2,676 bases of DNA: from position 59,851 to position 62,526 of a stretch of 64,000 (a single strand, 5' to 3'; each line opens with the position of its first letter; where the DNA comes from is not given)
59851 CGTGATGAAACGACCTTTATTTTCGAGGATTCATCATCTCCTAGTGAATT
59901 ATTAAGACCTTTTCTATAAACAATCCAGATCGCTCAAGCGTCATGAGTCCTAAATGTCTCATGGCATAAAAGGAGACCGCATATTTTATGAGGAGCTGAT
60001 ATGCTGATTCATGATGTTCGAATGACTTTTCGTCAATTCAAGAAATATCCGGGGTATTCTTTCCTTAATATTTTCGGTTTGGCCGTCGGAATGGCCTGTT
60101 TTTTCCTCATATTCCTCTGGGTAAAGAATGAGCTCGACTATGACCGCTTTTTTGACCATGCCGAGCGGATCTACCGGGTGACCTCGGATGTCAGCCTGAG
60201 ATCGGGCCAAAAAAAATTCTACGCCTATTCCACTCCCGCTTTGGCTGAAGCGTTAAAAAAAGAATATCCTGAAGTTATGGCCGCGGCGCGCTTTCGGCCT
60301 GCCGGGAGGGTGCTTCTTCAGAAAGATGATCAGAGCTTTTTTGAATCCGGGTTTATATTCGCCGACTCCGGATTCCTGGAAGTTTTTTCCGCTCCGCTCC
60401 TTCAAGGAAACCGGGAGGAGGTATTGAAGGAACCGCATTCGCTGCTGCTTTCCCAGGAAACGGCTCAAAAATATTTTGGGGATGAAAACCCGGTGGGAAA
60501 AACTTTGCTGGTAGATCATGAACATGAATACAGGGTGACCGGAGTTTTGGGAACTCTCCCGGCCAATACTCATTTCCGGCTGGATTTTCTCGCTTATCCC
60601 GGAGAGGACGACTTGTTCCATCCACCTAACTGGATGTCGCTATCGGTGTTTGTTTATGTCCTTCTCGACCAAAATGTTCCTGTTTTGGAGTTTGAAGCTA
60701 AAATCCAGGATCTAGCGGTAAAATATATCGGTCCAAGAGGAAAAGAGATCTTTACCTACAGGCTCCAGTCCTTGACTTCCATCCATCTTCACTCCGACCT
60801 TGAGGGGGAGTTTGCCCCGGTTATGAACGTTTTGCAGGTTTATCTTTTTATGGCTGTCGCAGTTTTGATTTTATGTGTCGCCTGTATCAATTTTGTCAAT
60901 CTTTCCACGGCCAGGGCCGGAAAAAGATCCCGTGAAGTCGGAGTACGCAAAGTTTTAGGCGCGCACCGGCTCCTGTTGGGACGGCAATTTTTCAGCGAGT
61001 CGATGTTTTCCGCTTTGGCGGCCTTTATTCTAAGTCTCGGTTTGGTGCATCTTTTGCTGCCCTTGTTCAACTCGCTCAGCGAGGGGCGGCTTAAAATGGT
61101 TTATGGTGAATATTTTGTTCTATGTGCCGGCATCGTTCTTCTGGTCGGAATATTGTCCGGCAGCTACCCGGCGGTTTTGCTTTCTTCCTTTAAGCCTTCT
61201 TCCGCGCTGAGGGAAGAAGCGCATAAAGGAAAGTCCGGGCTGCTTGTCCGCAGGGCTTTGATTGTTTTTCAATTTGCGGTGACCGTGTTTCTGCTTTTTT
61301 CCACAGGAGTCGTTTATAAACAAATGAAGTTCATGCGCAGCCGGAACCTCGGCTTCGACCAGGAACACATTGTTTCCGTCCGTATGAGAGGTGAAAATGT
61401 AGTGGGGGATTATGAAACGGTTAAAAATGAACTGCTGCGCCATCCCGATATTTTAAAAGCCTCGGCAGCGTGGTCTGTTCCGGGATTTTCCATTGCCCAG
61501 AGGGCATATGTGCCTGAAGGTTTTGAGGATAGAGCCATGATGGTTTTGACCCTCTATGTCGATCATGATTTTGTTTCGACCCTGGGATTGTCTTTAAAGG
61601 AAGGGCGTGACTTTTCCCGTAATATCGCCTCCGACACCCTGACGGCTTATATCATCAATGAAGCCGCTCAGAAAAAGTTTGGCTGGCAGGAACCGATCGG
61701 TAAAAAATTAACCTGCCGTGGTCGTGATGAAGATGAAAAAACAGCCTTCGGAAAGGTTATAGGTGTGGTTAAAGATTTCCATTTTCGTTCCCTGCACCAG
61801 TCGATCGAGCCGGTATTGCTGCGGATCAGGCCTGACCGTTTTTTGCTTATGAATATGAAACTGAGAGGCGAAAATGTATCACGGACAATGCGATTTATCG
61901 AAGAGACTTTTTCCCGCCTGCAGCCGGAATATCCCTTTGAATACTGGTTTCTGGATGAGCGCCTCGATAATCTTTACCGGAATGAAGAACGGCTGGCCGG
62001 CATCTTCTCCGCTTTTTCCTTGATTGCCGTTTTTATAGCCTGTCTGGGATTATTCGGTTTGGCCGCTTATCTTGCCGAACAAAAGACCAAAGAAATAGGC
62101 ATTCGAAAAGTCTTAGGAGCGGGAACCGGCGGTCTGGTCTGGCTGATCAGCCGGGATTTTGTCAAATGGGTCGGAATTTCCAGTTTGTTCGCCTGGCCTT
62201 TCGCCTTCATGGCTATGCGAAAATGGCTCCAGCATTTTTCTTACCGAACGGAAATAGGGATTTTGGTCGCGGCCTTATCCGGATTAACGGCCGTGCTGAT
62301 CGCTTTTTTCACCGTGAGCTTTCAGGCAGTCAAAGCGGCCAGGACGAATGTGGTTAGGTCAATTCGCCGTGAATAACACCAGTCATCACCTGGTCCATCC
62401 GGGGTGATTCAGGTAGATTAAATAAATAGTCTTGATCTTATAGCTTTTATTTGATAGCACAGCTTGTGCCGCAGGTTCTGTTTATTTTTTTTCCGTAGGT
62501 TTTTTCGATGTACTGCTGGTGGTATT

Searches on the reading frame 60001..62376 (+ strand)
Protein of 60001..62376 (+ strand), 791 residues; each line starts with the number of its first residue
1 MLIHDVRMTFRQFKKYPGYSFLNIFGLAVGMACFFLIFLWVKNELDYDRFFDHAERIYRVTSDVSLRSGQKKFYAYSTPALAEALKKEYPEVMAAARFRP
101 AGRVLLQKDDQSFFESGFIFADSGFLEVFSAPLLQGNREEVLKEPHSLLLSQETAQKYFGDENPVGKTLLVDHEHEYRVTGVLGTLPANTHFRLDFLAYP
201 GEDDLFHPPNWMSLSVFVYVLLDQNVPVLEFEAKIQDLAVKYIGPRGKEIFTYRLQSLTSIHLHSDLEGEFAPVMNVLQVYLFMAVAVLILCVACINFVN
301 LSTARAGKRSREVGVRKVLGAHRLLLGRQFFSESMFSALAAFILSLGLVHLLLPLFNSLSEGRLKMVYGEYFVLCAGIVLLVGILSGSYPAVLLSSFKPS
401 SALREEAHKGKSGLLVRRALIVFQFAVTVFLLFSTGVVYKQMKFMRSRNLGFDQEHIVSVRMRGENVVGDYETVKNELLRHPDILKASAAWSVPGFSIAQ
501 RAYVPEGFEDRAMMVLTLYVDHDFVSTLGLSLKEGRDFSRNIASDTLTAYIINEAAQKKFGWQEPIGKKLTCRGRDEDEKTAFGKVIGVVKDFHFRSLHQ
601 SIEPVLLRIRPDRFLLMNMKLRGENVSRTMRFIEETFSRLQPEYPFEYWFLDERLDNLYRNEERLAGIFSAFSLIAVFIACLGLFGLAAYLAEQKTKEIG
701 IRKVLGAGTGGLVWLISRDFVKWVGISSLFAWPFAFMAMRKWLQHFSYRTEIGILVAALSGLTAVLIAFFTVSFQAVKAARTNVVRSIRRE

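Call 73: search_protein_families(library=pfam, proteins=[window:60001-62376:+], max_evalue=0.00001)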
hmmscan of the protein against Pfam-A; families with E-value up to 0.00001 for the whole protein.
window:60001-62376:+ (791 aa): 2 families
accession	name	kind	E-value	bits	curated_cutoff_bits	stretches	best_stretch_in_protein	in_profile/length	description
PF12704.14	MacB_PCD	-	1.7e-31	110.6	27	1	20-237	1-206/207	MacB-like periplasmic core domain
PF02687.27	FtsX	-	3.3e-16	59.9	25.5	2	285-396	2-117/120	FtsX-like permease C-terminal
